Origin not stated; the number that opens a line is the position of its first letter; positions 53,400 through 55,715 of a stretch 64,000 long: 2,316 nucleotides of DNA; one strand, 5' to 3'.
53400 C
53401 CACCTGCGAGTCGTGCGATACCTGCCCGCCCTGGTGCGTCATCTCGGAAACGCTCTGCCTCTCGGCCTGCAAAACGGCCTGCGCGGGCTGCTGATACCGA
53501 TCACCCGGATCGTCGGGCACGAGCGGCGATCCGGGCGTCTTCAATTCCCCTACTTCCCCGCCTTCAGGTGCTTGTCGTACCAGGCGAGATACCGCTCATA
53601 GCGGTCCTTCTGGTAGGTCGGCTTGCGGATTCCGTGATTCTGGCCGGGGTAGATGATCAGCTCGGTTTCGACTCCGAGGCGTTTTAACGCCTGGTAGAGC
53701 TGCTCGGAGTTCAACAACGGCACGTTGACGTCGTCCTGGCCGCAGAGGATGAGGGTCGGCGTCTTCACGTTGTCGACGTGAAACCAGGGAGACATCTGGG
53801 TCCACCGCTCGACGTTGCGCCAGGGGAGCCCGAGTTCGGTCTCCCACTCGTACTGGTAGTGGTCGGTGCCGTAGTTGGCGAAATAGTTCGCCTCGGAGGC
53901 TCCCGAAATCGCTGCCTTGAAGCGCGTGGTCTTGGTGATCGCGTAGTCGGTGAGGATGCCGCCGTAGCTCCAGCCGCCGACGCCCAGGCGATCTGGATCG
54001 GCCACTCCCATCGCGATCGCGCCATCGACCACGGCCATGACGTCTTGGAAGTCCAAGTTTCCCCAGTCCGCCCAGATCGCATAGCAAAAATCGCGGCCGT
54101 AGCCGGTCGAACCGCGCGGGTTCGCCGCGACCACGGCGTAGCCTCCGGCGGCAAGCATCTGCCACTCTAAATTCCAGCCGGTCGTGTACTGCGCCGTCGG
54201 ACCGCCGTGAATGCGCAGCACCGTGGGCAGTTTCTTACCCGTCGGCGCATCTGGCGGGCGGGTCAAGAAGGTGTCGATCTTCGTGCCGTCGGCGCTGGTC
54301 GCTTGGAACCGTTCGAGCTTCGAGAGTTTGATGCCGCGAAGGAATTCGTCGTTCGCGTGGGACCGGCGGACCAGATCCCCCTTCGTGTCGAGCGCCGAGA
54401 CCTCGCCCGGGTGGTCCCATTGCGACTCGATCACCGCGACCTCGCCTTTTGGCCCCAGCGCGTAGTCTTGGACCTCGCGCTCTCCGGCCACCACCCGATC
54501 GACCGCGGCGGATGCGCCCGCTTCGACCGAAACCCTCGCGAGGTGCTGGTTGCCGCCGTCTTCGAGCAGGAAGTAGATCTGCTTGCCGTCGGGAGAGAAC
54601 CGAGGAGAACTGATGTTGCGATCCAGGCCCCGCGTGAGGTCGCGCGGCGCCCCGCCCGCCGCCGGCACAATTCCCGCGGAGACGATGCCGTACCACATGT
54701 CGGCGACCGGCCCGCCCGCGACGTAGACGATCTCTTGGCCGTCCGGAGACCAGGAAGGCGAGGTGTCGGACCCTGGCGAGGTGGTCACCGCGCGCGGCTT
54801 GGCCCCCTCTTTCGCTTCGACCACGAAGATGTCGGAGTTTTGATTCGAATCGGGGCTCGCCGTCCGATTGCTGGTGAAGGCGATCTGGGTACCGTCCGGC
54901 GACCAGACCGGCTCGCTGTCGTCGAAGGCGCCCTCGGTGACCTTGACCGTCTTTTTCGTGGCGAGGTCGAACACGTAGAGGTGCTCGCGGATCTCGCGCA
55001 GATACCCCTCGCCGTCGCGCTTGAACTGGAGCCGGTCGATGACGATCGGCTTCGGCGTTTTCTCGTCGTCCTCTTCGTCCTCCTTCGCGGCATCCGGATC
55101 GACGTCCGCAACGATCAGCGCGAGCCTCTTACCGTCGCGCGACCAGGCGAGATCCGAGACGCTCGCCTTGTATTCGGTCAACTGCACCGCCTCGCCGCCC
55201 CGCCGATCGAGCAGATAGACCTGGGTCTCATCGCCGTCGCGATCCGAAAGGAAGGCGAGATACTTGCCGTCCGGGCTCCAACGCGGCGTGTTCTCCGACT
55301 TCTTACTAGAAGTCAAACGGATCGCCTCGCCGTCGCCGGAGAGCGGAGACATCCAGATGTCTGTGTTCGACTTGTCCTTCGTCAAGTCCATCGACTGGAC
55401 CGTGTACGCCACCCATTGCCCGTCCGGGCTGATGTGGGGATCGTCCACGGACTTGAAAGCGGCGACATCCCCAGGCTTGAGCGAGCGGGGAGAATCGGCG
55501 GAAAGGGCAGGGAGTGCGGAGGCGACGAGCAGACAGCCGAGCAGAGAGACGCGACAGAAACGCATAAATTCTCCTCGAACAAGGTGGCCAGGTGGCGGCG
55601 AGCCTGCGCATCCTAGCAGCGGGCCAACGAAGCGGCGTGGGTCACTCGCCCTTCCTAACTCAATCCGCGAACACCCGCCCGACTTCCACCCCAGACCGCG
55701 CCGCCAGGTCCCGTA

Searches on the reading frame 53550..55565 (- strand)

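Call 53: search_protein_families(library=pfam, proteins=[window:53550-55565:-], max_evalue=0.001)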
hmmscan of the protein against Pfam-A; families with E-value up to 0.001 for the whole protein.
window:53550-55565:- (671 aa): 14 families
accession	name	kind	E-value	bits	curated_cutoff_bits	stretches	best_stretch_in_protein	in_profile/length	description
PF00326.27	Peptidase_S9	-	1.1e-55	188.9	22.6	1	467-668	6-211/213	Prolyl oligopeptidase family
PF07676.18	PD40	-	4.2e-37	125.8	20.9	4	208-248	3-38/38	WD40-like Beta Propeller Repeat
PF00930.27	DPPIV_N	-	1.1e-13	51.1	22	0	191-262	20-80/354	Dipeptidyl peptidase IV (DPP IV) N-terminal region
PF02129.25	Peptidase_S15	-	1.5e-12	48.2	23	1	426-563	1-134/262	X-Pro dipeptidyl-peptidase (S15 family)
PF25174.1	Beta-prop_THOC3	-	3e-11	43.3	305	1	82-150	82-146/272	THOC3 beta-propeller domain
PF01738.24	DLH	-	1e-06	29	21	1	510-652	82-194/217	Dienelactone hydrolase family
PF20434.5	BD-FAE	-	3.5e-06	27.1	26.8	1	575-627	162-215/215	BD-FAE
PF23414.1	Beta-prop_EML_2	-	7.3e-05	22.7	90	0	45-150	47-141/266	Echinoderm microtubule-associated protein second beta-propeller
PF23389.1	Beta-prop_WDR19_1st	-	7.7e-05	22.3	27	1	95-152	4-57/325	WDR19 first beta-propeller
PF12146.15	Hydrolase_4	-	0.00011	22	27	0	595-646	185-234/239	Serine aminopeptidase, S33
PF07859.19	Abhydrolase_3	-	0.00019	21.7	25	0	522-646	68-208/210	alpha/beta hydrolase fold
PF00400.38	WD40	-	0.0003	21.7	27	0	131-149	9-27/39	WD domain, G-beta repeat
PF05448.18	AXE1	-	0.00032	20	21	0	423-542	62-193/321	Acetyl xylan esterase (AXE1)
PF24817.1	WD40_WDHD1_1st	-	0.00079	19.1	109.9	0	82-151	214-283/291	WDHD1 first WD40 domain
